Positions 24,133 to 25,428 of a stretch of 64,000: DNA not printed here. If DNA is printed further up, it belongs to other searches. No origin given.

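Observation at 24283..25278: AT-rich islet encoding a membrane-tethered HNH nuclease (candidate single-gene defence/abortive-infection module)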

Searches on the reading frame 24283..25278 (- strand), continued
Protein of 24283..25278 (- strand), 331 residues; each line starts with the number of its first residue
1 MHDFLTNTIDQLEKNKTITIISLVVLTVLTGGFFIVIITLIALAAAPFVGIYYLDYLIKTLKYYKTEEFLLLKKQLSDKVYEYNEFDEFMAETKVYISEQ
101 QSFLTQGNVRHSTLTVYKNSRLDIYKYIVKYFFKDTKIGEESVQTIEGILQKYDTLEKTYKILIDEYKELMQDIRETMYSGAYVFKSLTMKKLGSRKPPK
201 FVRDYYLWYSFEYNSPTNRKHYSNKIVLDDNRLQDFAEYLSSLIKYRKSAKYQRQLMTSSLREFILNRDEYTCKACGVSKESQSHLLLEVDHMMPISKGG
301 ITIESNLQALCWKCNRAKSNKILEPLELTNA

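Call 14: find_encoding_contigs(protein=P0047, flank=8000, max_places=3)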
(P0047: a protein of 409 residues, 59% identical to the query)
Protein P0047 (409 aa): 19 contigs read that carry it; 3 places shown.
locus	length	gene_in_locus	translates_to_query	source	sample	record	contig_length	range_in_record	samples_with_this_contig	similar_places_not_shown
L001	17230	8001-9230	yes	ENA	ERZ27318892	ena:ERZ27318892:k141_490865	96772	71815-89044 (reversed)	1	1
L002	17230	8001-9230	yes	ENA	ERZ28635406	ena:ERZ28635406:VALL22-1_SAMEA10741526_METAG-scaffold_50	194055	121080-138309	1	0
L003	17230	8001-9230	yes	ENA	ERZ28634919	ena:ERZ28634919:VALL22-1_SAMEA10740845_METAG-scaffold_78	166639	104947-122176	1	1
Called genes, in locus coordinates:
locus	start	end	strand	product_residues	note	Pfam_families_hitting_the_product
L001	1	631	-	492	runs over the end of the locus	PF03816:LytR_cpsA_psr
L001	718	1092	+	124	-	-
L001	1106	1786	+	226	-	PF00072:Response_reg, PF00486:Trans_reg_C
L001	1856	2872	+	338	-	PF00512:HisKA, PF02518:HATPase_c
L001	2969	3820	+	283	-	PF02498:Bro-N (weak)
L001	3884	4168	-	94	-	PF24723:DUF7675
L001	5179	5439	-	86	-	-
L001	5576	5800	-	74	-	-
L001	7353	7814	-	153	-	PF13274:SocA_Panacea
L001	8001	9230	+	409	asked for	PF01844:HNH, PF14279:HNH_5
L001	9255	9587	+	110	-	-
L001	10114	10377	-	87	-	PF03083:MtN3_slv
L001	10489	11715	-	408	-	PF04326:SLFN_AlbA_2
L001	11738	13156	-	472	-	PF01943:Polysacc_synt, PF13440:Polysacc_synt_3, PF03023:MurJ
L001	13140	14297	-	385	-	PF04230:PS_pyruv_trans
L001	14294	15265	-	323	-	PF00535:Glycos_transf_2, PF10111:Glyco_tranf_2_2, PF13641:Glyco_tranf_2_3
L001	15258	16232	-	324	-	PF00535:Glycos_transf_2, PF10111:Glyco_tranf_2_2, PF13641:Glyco_tranf_2_3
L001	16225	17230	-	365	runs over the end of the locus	-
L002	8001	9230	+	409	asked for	PF01844:HNH, PF14279:HNH_5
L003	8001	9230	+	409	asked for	PF01844:HNH, PF14279:HNH_5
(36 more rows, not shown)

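Call 15: find_encoding_contigs(protein=P0017, flank=8000, max_places=3)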
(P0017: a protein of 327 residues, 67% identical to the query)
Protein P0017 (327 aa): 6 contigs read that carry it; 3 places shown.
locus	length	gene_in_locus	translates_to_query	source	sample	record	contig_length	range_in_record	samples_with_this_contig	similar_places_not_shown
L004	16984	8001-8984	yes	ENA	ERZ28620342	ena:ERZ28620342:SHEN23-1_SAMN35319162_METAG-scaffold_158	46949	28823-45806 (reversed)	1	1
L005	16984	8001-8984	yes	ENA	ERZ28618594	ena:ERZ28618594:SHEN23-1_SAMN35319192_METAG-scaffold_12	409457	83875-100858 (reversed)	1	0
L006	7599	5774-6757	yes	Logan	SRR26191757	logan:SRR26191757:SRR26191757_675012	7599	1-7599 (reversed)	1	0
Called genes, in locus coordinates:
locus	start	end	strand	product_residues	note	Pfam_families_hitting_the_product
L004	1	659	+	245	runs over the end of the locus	PF05552:MS_channel_1st_1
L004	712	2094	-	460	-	PF07992:Pyr_redox_2, PF13738:Pyr_redox_3 (faint), PF00070:Pyr_redox, PF02852:Pyr_redox_dim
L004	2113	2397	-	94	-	PF03477:ATP-cone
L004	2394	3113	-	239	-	-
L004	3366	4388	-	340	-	-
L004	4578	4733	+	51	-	-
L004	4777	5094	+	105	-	-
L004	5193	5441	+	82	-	-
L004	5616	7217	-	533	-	PF22422:MGH1-like_GH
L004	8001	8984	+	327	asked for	PF01844:HNH, PF14279:HNH_5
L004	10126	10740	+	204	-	-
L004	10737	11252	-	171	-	-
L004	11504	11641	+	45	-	-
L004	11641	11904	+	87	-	-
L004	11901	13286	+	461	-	PF00817:IMS, PF11799:IMS_C (weak)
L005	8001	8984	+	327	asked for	PF01844:HNH, PF14279:HNH_5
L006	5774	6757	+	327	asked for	PF01844:HNH, PF14279:HNH_5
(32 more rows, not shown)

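Call 17: find_encoding_contigs(protein=P0102, flank=8000, max_places=4)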
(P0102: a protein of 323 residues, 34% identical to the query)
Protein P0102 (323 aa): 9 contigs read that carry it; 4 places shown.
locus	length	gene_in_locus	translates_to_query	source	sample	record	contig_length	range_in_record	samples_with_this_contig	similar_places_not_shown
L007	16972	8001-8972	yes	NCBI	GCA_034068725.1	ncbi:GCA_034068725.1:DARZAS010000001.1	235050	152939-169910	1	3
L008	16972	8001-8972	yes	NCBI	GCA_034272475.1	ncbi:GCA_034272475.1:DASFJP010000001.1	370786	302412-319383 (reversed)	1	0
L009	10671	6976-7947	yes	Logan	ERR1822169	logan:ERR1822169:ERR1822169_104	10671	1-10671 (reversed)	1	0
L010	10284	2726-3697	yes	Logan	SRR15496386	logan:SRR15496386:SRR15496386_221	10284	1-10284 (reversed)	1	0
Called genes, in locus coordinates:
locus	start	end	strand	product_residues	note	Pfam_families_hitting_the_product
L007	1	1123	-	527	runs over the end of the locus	PF00270:DEAD, PF04851:ResIII, PF18766:SWI2_SNF2, PF00271:Helicase_C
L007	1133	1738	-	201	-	-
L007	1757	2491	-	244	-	-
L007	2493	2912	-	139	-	-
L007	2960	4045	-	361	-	PF13479:AAA_24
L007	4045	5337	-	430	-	PF02463:SMC_N, PF13175:AAA_15, PF13476:AAA_23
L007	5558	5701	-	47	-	-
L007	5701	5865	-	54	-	-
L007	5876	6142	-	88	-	-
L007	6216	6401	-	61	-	-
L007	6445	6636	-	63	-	-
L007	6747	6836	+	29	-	PF13955:Fst_toxin (weak)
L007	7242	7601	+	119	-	PF01381:HTH_3, PF12844:HTH_19, PF13443:HTH_26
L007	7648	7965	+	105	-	PF06114:Peptidase_M78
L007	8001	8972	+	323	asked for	PF01844:HNH, PF14279:HNH_5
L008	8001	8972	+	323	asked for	PF01844:HNH, PF14279:HNH_5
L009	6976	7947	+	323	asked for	PF01844:HNH, PF14279:HNH_5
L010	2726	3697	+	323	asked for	PF01844:HNH, PF14279:HNH_5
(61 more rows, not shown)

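Call 18: find_encoding_contigs(protein=P0084, flank=8000, max_places=4)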
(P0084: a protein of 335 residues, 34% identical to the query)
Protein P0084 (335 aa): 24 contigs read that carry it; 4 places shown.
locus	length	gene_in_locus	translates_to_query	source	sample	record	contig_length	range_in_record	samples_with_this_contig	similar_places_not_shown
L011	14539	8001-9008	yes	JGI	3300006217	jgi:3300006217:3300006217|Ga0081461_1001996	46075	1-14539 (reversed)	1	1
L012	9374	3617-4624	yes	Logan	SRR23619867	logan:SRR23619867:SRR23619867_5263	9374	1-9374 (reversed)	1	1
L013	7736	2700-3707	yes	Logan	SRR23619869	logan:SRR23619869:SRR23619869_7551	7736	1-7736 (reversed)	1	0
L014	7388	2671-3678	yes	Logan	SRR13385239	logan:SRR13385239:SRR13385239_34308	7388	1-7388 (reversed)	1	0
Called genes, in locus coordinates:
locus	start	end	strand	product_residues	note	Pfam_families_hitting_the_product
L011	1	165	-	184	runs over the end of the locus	-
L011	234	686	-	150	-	-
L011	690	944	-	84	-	PF11195:Tad2-like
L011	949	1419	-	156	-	-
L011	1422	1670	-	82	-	-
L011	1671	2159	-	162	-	-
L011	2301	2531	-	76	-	-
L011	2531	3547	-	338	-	-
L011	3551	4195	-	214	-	PF06810:Phage_scaffold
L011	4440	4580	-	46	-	-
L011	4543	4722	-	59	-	-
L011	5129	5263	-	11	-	-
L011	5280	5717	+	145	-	-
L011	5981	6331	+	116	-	-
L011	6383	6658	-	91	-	-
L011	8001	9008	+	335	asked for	PF14279:HNH_5, PF01844:HNH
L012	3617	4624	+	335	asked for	PF14279:HNH_5, PF01844:HNH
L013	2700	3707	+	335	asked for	PF14279:HNH_5, PF01844:HNH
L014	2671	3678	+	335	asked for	PF14279:HNH_5, PF01844:HNH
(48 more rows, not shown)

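Call 21: search_dna_similar(query=P0102, collection=phages, mode=protein, max_rows=40, rows=spread)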
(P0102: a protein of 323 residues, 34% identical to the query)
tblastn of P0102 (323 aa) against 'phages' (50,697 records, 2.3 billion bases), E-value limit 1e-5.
Records with a match: 316; places in all: 318; records where one place covers at least 80% of the query: 1.
Best place of each record, by identity: <60% 316.
By first word of the organism name: Mycobacterium 224; Klebsiella 26; Escherichia 13; Gordonia 13; Pseudomonas 8; Burkholderia 6; Bacteriophage 5; Synechococcus 5; Salmonella 3; Vibrio 2; and 10 more.
By host as written in the record: Mycobacterium smegmatis mc2 155 150; Mycobacterium smegmatis mc#155 34; Klebsiella pneumoniae 16; - 13; Escherichia coli 12; Mycobacterium smegmatis mc2155 9; Mycobacterium smegmatius mc2 155 8; Gordonia terrae 3612 7; and 44 more.
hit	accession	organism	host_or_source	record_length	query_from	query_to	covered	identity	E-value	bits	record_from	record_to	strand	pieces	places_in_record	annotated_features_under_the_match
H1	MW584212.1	Mycobacterium phage prophiGD13-2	Mycobacterium abscessus GD13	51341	9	322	97%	46.8%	1e-90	301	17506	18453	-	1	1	29: HNH endonuclease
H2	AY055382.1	Salmonella phage ST64B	Salmonella enterica subsp. enterica ...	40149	234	321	27%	37.8%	5e-6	54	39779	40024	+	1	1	sb56: Sb56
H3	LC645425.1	Stx1a-converting phage Stx1_121427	-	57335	254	322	21%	47.8%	9e-8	59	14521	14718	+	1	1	none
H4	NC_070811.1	Gordonia phage Clark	Gordonia terrae 3612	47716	213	320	33%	28.9%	9e-7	56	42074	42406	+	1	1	66: HNH endonuclease | 65: hypothetical protein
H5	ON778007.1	Pseudomonas phage vB_Pae_LC3I3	Pseudomonas aeruginosa PA14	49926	254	322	21%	44.9%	1e-6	56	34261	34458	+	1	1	hypothetical protein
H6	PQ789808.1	Burkholderia phage vB_SBP9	Burkholderia sp.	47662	239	319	25%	38.2%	3e-8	61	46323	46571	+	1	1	none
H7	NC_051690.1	Mycobacterium phage Nitzel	Mycobacterium smegmatis mc#155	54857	260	319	19%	46.7%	5e-7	57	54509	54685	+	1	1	none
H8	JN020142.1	Mycobacterium phage Mutaforma13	Mycobacterium smegmatis mc2 155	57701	260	323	20%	43.8%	8e-8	60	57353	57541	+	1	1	106: HNH endonuclease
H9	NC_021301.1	Mycobacterium phage SiSi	Mycobacterium smegmatis mc2 155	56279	260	323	20%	43.8%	1e-7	59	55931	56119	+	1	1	99: HNH endonuclease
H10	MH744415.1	Mycobacterium phage ArcusAngelus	Mycobacterium smegmatius mc2 155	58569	260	323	20%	43.8%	1e-7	59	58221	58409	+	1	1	none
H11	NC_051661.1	Mycobacterium phage Galactic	Mycobacterium smegmatis mc2 155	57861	260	323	20%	43.8%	2e-7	59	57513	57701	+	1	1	109: HNH endonuclease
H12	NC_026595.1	Mycobacterium phage Hades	Mycobacteruim smegmatis mc2 155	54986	260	323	20%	43.8%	2e-6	55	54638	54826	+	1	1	102: HNH endonuclease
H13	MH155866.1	Mycobacterium phage Byougenkin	Mycobacterium smegmatis mc2 155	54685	260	323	20%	43.8%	2e-6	55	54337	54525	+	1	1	101: HNH endonuclease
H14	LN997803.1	Escherichia phage phi467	Escherichia coli strain EF467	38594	253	321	21%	39.4%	1e-7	59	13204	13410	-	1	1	HNH endonuclease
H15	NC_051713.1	Mycobacterium phage SuperGrey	Mycobacterium smegmatis mc2 155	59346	260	319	19%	45.0%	1e-7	59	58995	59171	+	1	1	HNH endonuclease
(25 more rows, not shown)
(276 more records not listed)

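Call 22: get_annotated_region(hit=H1, flank=8000)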
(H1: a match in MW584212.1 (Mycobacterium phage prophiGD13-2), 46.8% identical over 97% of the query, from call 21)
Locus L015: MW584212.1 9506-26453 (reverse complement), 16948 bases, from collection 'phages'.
description: Mycobacterium phage prophiGD13-2, complete genome.
organism: Mycobacterium phage prophiGD13-2 (NCBI taxid 2813241)
taxonomy: Viruses; Duplodnaviria; Heunggongvirae; Uroviricota; Caudoviricetes
host: Mycobacterium abscessus GD13; source: -; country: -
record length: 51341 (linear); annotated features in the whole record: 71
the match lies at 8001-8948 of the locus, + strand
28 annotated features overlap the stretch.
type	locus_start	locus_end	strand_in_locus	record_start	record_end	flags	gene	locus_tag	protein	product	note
CDS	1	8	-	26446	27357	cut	43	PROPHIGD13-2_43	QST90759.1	major capsid protein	-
CDS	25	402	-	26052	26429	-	42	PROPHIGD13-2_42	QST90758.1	minor capsid protein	-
CDS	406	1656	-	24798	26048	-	41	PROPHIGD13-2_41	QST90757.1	capsid maturation protease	-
CDS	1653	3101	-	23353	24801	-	40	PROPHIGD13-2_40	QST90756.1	portal protein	-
CDS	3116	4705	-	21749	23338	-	39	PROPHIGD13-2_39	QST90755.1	terminase large subunit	-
CDS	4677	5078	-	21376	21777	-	38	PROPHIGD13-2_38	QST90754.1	terminase small subunit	-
CDS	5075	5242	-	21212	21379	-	37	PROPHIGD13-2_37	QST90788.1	hypothetical protein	-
CDS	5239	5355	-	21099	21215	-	36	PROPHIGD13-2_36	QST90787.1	hypothetical protein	-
CDS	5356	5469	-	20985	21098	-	35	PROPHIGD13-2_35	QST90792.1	hypothetical protein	-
CDS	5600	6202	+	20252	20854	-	34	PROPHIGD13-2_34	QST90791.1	hypothetical protein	-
CDS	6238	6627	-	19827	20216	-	33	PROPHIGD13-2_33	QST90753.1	HNH endonuclease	-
CDS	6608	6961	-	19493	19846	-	32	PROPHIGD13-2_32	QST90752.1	hypothetical protein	-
CDS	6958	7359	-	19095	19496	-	31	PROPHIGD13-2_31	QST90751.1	hypothetical protein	-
CDS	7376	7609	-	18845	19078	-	30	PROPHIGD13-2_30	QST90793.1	hypothetical protein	-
CDS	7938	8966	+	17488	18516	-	29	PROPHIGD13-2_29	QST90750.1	HNH endonuclease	-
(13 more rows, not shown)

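Call 23: predict_structure(alignment_id=A1)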
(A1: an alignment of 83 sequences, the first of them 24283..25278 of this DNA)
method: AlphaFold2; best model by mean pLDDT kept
length: 331 residues; sequences in the alignment: 83
mean_pLDDT: 91.2   pTM: 0.72
mean pLDDT of the five models: 91.2, 89.9, 88.9, 88.5, 88.3
residues with pLDDT >= 90: 245; 70-90: 77; 50-70: 4; < 50: 5
segments of 3 or more residues with pLDDT < 50: 327-331
pLDDT, mean of each block of 10 residues (from residue 1): 83 83 87 91 96 96 96 93 93 96 96 98 97 90 95 95 93 91 91 81 93 96 97 97 90 88 96 95 93 89 93 86 59 37
secondary structure, 60 per line:
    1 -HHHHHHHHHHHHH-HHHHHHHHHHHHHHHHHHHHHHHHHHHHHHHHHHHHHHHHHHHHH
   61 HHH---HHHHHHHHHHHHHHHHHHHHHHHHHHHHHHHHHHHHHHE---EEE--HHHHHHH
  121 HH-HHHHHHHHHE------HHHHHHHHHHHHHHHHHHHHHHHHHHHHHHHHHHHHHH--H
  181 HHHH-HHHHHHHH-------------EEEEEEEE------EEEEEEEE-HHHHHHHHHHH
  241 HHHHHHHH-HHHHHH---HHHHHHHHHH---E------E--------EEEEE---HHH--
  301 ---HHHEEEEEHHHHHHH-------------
elements in order: H2-14 H16-63 H67-104 E109-111 H114-122 H124-132 H140-177 H180-184 H186-193 E207-214 E221-228 H230-248 H250-255 H259-268 E288-292 E307-311 H312-318

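Call 29: fold_search(model_id=the predicted structure, library=pdb)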
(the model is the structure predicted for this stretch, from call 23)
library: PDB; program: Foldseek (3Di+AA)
matches with E <= 10: 204; with E <= 0.001: 0
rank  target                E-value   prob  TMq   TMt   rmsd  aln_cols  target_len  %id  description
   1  4h9d_A                4.2e-02  0.98  0.14  0.41   7.8        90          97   24  Crystal Structure of Mn-dependent Gme HNH nicking endonuclease from Geobacter metallireducens GS-15, Northeast Structu (released 2012-10-10)
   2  4h9d_C                5.9e-02  0.99  0.17  0.56   5.0        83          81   25  Crystal Structure of Mn-dependent Gme HNH nicking endonuclease from Geobacter metallireducens GS-15, Northeast Structu (released 2012-10-10)
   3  6ghc_B                6.3e-02  1.00  0.16  0.18   2.2        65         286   31  Modification dependent EcoKMcrA restriction endonuclease (released 2018-08-08)
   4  6ghc_A                1.2e-01  1.00  0.16  0.19   3.6        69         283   28  Modification dependent EcoKMcrA restriction endonuclease (released 2018-08-08)
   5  9vuc_B                1.2e-01  0.20  0.15  0.14  24.9       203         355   13  channel B complex with 2 (released 2026-03-11)
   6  5zmm_C                1.6e-01  0.97  0.16  0.11   4.2        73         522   29  Structure of the Type IV phosphorothioation-dependent restriction endonuclease ScoMcrA (released 2018-09-26)
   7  5zmm_F                1.7e-01  0.97  0.16  0.12   4.4        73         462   29  Structure of the Type IV phosphorothioation-dependent restriction endonuclease ScoMcrA (released 2018-09-26)
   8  9vu9_D                1.8e-01  0.18  0.15  0.17  25.1       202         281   12  channel D complex with 4 (released 2026-03-11)
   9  6ghs                  2.1e-01  0.99  0.15  0.17   2.1        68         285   18  Modification dependent TagI restriction endonuclease (released 2018-08-29)
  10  9vua_A                2.6e-01  0.13  0.15  0.14  24.2       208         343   12  channel A complex with 1 (released 2026-03-11)
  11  5zmm_E                2.8e-01  0.96  0.15  0.10   2.8        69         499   29  Structure of the Type IV phosphorothioation-dependent restriction endonuclease ScoMcrA (released 2018-09-26)
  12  5zmm_D                2.8e-01  0.93  0.16  0.11   3.6        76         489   26  Structure of the Type IV phosphorothioation-dependent restriction endonuclease ScoMcrA (released 2018-09-26)
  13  9o51_A                2.8e-01  0.15  0.15  0.15  23.4       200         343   10  Cryo-EM structure of the human SK2-4 chimera/calmodulin channel complex in the Ca2+ free state (released 2025-07-09)
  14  5zmm_A                2.9e-01  0.92  0.16  0.11   4.4        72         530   29  Structure of the Type IV phosphorothioation-dependent restriction endonuclease ScoMcrA (released 2018-09-26)
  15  5vgb_A                4.2e-01  0.84  0.17  0.37   9.8       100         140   15  Crystal structure of NmeCas9 HNH domain bound to anti-CRISPR AcrIIC1 (released 2017-08-30)
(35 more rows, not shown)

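Call 30: find_encoding_contigs(protein=P0002, flank=8000, max_places=3)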
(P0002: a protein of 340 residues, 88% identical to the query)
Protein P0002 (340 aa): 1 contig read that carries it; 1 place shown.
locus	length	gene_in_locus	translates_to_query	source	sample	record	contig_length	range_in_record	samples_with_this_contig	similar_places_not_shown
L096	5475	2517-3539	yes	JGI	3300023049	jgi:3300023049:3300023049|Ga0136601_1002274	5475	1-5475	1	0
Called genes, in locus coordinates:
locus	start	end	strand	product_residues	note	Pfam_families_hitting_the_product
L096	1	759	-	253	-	?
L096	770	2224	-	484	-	PF00133:tRNA-synt_1, PF01921:tRNA-synt_1f (faint), PF09334:tRNA-synt_1g, PF00133:tRNA-synt_1, PF01406:tRNA-synt_1e (weak)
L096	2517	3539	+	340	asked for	PF01844:HNH, PF14279:HNH_5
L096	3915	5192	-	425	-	PF01204:Trehalase, PF22422:MGH1-like_GH, PF01204:Trehalase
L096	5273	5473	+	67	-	?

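Call 31: find_encoding_contigs(protein=P0003, flank=8000, max_places=3)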
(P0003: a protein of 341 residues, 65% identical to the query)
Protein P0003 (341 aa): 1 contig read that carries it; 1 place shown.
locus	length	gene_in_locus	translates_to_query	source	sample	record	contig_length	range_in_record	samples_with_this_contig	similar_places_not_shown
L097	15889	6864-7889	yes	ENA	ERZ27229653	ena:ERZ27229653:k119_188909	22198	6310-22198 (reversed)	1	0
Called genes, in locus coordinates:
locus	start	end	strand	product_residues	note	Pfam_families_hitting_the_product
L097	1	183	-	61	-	?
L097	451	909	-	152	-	-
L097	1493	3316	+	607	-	PF00009:GTP_EFTU, PF01926:MMR_HSR1 (weak), PF03144:GTP_EFTU_D2, PF22042:EF-G_D2, PF00679:EFG_C, PF21018:BipA_C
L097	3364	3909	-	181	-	-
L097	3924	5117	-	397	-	PF05496:RuvB_N, PF05673:DUF815 (faint), PF00158:Sigma54_activat (faint), PF01078:Mg_chelatase (faint), PF13191:AAA_16 (faint), PF00004:AAA, PF16193:AAA_assoc_2, PF12002:MgsA_C, +3 more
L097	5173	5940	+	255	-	PF01145:Band_7, PF13421:Band_7_1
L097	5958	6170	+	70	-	-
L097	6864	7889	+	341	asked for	PF01844:HNH, PF14279:HNH_5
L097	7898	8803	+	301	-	-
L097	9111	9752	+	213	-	PF14333:DUF4389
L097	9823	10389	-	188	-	PF03358:FMN_red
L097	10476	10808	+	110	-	PF01638:HxlR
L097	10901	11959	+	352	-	-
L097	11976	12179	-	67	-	-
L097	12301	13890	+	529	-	PF00128:Alpha-amylase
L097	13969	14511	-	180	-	PF03602:Cons_hypoth95, PF05175:MTS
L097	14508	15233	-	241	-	-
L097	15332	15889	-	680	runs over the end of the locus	PF17191:RecG_wedge, PF00270:DEAD, PF04851:ResIII, PF13604:AAA_30 (weak), PF00271:Helicase_C, PF19833:RecG_dom3_C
